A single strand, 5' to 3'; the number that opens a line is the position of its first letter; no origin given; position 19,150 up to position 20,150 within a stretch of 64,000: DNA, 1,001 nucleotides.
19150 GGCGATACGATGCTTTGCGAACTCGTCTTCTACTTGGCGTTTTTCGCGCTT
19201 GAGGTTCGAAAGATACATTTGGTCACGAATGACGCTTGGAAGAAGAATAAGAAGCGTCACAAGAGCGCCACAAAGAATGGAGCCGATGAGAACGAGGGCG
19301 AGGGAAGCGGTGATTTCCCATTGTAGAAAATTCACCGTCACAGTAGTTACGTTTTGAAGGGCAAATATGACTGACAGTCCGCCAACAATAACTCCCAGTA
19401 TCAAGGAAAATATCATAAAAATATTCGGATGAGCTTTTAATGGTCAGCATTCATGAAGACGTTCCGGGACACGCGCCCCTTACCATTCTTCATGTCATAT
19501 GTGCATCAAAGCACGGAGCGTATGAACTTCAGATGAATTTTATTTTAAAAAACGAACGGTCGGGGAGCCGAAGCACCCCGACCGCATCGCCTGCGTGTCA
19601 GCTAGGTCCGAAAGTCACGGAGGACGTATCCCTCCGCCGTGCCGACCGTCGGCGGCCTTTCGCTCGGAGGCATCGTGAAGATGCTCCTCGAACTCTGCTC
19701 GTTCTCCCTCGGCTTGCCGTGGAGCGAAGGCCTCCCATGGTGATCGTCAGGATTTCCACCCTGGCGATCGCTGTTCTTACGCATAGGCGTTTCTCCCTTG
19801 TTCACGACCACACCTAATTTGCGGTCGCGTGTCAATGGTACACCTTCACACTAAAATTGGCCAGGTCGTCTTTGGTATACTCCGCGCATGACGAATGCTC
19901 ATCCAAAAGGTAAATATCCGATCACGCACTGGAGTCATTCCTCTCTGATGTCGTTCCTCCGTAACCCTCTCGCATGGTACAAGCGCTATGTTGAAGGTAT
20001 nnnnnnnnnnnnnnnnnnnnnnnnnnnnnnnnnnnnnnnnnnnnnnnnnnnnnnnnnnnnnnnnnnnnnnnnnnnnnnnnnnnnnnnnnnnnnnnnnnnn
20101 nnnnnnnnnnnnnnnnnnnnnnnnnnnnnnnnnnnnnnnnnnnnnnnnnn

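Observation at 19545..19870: GC-rich, densely structured ~300-nt minus-strand transcript with its own strong terminator and no convincing ORF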

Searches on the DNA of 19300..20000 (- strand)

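Call 5: search_rna_families(source=window, start=19300, end=20000, threshold=evalue, max_evalue=10, show_alignments=5)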
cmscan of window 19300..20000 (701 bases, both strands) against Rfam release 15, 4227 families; matches with E-value up to 10: 6.
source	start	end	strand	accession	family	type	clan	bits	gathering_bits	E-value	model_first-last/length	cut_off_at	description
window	19539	19585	-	RF02603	BASRCII26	Gene; sRNA;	-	21.2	218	0.0051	1-190/190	no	Brucella sRNA CII26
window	19522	19598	+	RF00243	traJ_5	Cis-reg;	CL00016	20.4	50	1.1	1-109/109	no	traJ 5' UTR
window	19336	19453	-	RF01572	DdR4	Gene; snRNA; snoRNA; CD-box;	-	17.3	70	7.4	1-106/106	no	Dictyostelium snoRNA DdR4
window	19897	19948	-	RF01130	sR46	Gene; snRNA; snoRNA; CD-box;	-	15.1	50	0.7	1-56/56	no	Small nucleolar RNA sR46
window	19835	19853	+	RF02888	BtsR1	Gene; sRNA;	-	14.6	66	5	24-42/51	no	Bacillus sRNA 1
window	19508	19596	-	RF02552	RcsR1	Gene; sRNA;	-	13.8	60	5.7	1-96/96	no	RcsR1 sRNA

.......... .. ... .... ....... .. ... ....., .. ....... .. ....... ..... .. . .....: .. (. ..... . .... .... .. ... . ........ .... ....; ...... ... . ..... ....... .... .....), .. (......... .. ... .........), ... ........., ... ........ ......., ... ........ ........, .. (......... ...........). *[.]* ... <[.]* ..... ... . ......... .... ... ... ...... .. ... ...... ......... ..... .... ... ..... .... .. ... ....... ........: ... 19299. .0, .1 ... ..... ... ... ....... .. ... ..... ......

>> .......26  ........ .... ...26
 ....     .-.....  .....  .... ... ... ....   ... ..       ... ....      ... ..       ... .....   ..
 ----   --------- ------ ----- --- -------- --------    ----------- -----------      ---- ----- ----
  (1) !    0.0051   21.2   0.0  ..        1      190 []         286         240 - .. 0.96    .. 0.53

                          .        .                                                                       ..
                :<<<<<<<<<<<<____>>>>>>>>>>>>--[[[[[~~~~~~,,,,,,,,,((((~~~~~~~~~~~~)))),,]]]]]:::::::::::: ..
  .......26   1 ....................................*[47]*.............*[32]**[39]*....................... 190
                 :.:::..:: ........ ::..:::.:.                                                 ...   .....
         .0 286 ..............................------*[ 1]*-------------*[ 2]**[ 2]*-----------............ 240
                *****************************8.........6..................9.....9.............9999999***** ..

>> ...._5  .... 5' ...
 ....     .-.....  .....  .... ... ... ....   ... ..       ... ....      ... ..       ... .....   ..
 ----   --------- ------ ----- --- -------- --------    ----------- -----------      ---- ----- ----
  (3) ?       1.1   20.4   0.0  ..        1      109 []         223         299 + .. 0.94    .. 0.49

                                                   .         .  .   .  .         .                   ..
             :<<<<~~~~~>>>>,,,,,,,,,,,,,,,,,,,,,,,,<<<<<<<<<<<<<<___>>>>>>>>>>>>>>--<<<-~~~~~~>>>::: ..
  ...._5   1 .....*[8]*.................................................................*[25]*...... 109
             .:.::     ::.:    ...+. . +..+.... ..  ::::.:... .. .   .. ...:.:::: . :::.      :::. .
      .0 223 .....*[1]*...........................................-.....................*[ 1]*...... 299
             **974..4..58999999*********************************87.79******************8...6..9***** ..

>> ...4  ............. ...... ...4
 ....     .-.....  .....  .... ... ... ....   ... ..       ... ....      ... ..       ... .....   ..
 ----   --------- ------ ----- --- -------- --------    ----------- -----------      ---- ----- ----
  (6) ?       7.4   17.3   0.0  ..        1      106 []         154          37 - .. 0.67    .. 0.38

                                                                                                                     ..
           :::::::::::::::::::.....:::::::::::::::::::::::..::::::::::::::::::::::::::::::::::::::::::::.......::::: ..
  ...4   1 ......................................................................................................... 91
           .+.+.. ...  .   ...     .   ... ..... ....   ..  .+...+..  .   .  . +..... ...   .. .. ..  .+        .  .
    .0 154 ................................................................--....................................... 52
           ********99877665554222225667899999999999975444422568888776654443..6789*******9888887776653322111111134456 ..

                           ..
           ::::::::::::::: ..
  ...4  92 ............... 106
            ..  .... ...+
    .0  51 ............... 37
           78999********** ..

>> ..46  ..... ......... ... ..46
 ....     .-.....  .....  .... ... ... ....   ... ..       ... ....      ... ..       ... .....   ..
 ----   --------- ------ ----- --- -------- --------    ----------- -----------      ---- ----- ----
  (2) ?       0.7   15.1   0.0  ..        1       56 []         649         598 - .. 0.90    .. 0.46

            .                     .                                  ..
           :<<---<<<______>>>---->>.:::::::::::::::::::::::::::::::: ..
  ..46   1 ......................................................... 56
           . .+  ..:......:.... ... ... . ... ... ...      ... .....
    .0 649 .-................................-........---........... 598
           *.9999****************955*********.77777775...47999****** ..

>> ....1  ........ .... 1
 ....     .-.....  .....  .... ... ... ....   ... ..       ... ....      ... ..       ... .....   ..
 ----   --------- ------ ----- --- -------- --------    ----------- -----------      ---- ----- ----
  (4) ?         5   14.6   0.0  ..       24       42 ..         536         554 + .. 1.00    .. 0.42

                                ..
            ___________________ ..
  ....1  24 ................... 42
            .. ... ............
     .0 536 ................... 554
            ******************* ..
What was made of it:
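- On Any Rfam 15 RNA family (including RNase P, tmRNA, SRP, 6S, riboswitches, T-box): At E<=10 over 19300-20000, the only matches are terminator-hairpin chance hits such as BASRCII26 at 21 bits against a gathering score of 218 (call 5).
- Closest known: Transcription-attenuation leaders. Different: No Rfam leader or riboswitch match (call 5).
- No riboswitch, T-box or leader family matches even at E<=10 (call 5).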

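Call 25: search_dna_similar(query=window:19540-19880:-, collection=phages, mode=distant, max_evalue=1)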
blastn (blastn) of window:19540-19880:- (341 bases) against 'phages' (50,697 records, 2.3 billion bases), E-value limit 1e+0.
No match.

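Call 26: search_dna_similar(query=window:19540-19880:-, collection=plasmids, mode=distant, max_evalue=1)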
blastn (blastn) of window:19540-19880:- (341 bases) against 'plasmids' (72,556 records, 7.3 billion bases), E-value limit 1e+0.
Records with a match: 135; places in all: 135; records where one place covers at least 80% of the query: 0.
Best place of each record, by identity: >=99% 4; 90-95% 122; 80-90% 8; 60-80% 1.
By first word of the organism name: Ralstonia 125; Rhizobium 5; Sinorhizobium 3; Bosea 1; Azospirillum 1.
By predicted mobility (MOB-suite, as given by PLSDB): mobilizable 101; non-mobilizable 34.
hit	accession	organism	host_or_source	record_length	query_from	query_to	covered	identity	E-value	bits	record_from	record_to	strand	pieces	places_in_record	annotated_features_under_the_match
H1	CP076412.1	Ralstonia wenshanensis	soil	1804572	271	317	14%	78.4%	3e-1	43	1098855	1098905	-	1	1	peptide chain release factor 3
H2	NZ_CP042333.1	Bosea sp. F3-2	soybean,soil sample,rhizosphere soil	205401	157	197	12%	85.4%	3e-1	44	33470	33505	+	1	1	arsH: arsenical resistance protein ArsH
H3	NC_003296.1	Ralstonia pseudosolanacearum GMI1000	-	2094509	284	317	10%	91.2%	7e-3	49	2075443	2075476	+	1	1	none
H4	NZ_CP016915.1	Ralstonia pseudosolanacearum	Tobacco,tissu sample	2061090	284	317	10%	91.2%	7e-3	49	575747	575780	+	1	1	none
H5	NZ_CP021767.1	Ralstonia solanacearum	Solanum lycopersicum,Tomato with ...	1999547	284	317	10%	91.2%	7e-3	49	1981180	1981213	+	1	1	none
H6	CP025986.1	Ralstonia solanacearum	Cucurbita maxima,culture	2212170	284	317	10%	91.2%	7e-3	49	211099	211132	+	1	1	peptide chain release factor 3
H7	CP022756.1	Ralstonia solanacearum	Solanum tuberosum,single cell,Potato ...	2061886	284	317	10%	91.2%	7e-3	49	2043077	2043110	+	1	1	peptide chain release factor 3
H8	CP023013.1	Ralstonia solanacearum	Solanum tuberosum,single cell,Potato ...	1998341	284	317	10%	91.2%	7e-3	49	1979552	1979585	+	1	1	peptide chain release factor 3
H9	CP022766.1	Ralstonia solanacearum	Solanum tuberosum,single cell,Potato ...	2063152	284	317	10%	91.2%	7e-3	49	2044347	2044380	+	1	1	peptide chain release factor 3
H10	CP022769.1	Ralstonia solanacearum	Solanum tuberosum,single cell,Potato ...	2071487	284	317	10%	91.2%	7e-3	49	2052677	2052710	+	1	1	peptide chain release factor 3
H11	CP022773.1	Ralstonia solanacearum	Solanum tuberosum,single cell,Potato ...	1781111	284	317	10%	91.2%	7e-3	49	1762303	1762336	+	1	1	peptide chain release factor 3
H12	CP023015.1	Ralstonia solanacearum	Solanum tuberosum,single cell,Potato ...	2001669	284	317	10%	91.2%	7e-3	49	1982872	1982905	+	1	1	peptide chain release factor 3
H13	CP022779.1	Ralstonia solanacearum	Solanum tuberosum,single cell,Potato ...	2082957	284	317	10%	91.2%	7e-3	49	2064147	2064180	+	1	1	peptide chain release factor 3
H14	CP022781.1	Ralstonia solanacearum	Solanum tuberosum,single cell,Potato ...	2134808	284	317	10%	91.2%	7e-3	49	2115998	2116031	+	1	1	peptide chain release factor 3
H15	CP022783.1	Ralstonia solanacearum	Solanum tuberosum,single cell,Potato ...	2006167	284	317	10%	91.2%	7e-3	49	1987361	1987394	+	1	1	peptide chain release factor 3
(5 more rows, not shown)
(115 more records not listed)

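Call 79: build_rna_model(alignment_id=A2)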
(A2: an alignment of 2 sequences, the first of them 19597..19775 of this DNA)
Model R1 built from alignment A2 (2 sequences, 179 columns); structure: RNAalifold consensus.
model positions 179; base pairs 59; branch points 4; effective number of sequences 0.54; information 0.591 bits per position. Calibrated on 0.2 Mb of random sequence (short: E-values are rough).
structure used (alignment columns):
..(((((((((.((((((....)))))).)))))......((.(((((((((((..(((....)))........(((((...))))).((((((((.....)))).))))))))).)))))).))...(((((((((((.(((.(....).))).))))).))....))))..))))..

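Call 81: search_with_rna_model(model_id=R1, sources=[window, L001, L002, L003, L004, L005, L006, L007, L008, L009, L010, L011, L012, L013, L014, L015, L016, L017, L018, L019, L020, L021, L022, L023, L024, L025, L026, L027, L028, L029, L030, L031, L032, L033, L034, L035, L036, L037, L038, L039, L040, L041, L042, L043, L044, L045, L046, L047, L048, L049, L050, L051, L052, L053, L054, L055, L056, L057, L058, L059, L060, L061, L062, L063, L064, L065, L066, L067, L068, L069, L070, L071, L072, L073, L074, L075, L076, L077, L078, L079, L080, L082, L083, L084, L085, L089, L090, L091, L094], max_evalue=10)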
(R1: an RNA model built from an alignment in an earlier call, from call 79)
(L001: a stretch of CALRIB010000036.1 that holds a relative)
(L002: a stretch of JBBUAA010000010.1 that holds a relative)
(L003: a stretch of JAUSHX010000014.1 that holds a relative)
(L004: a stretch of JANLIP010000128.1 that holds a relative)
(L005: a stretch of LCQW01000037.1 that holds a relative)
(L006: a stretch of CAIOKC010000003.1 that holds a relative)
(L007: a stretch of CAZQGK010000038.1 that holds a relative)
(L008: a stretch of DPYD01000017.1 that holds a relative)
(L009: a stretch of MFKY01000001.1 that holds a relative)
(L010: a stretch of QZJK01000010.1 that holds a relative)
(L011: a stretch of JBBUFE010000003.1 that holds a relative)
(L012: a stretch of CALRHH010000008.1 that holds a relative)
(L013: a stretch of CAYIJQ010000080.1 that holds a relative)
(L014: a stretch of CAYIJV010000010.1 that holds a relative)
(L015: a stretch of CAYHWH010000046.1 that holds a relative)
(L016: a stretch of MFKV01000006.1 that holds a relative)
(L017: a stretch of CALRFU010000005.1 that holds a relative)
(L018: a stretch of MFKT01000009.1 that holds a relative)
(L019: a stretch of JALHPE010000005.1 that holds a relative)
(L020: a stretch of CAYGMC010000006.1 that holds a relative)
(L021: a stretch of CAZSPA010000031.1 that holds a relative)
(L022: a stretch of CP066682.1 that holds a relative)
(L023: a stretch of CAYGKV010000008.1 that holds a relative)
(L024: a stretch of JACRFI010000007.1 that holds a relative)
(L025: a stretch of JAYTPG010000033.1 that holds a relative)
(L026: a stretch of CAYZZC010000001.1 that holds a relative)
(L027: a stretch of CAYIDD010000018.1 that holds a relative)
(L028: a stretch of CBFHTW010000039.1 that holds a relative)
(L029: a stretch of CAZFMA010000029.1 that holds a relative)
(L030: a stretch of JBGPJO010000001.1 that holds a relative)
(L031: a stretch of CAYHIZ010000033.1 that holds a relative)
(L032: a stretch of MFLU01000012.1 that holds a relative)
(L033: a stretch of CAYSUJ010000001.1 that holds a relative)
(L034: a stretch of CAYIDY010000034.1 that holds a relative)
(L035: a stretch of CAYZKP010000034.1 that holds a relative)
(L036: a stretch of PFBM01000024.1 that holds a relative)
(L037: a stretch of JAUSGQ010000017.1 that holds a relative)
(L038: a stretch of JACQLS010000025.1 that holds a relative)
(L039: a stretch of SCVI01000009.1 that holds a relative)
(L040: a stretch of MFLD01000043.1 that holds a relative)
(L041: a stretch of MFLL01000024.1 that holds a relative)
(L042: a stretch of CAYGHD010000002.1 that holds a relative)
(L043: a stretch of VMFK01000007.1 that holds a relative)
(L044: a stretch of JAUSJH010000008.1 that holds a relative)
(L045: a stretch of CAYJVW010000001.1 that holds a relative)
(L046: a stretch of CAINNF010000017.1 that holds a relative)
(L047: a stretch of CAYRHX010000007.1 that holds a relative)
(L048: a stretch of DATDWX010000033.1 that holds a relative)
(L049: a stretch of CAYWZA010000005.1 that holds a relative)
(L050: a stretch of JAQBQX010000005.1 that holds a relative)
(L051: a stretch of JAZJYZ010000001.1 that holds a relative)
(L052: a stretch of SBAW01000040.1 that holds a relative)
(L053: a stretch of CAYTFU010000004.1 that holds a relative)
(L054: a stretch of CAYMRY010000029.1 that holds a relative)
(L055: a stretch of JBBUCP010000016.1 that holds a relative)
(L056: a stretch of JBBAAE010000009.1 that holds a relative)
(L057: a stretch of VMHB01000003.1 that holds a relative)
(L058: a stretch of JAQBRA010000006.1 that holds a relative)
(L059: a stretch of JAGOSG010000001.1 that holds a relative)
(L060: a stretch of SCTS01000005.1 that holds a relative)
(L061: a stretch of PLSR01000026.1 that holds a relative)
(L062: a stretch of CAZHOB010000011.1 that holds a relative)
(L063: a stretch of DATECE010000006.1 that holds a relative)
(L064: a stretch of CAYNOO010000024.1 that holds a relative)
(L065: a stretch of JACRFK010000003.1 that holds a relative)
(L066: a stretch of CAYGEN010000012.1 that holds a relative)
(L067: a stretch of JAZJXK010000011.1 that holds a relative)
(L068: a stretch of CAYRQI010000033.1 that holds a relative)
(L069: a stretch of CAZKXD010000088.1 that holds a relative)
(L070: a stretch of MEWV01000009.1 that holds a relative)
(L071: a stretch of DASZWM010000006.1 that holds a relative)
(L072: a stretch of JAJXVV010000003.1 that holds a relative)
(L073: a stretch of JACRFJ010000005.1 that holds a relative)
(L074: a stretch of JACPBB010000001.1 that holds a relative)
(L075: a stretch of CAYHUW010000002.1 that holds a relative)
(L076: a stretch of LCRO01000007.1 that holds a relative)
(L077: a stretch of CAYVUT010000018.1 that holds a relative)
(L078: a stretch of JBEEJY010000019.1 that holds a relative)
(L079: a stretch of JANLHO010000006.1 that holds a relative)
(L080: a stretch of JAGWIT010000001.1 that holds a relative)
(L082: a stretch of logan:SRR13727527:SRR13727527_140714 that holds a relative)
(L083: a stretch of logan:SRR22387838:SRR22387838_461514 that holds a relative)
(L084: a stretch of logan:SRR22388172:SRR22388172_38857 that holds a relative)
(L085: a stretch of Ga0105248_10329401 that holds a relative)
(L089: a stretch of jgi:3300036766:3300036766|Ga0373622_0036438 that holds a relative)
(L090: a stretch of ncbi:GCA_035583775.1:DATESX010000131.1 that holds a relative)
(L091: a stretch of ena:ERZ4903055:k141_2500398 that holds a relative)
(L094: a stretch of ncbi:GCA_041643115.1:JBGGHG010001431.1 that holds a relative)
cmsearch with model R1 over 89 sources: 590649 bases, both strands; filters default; matches with E-value up to 10: 3.
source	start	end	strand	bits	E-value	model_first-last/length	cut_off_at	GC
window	19597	19775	-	226.7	5.7e-46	1-179/179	no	0.63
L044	4852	5007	-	14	1.3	1-179/179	no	0.61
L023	1882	1996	-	12.4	2.8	1-179/179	no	0.57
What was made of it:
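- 19597..19775 (-): Predicted multi-branched central fold (59 base pairs, 4 branch points). It lies entirely inside the ORF. A covariance model built from it finds only itself in the window plus 88 related loci (call 81).
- Tried and rejected: The next best hits had E=1.3 and 2.8 (calls 79, 81).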
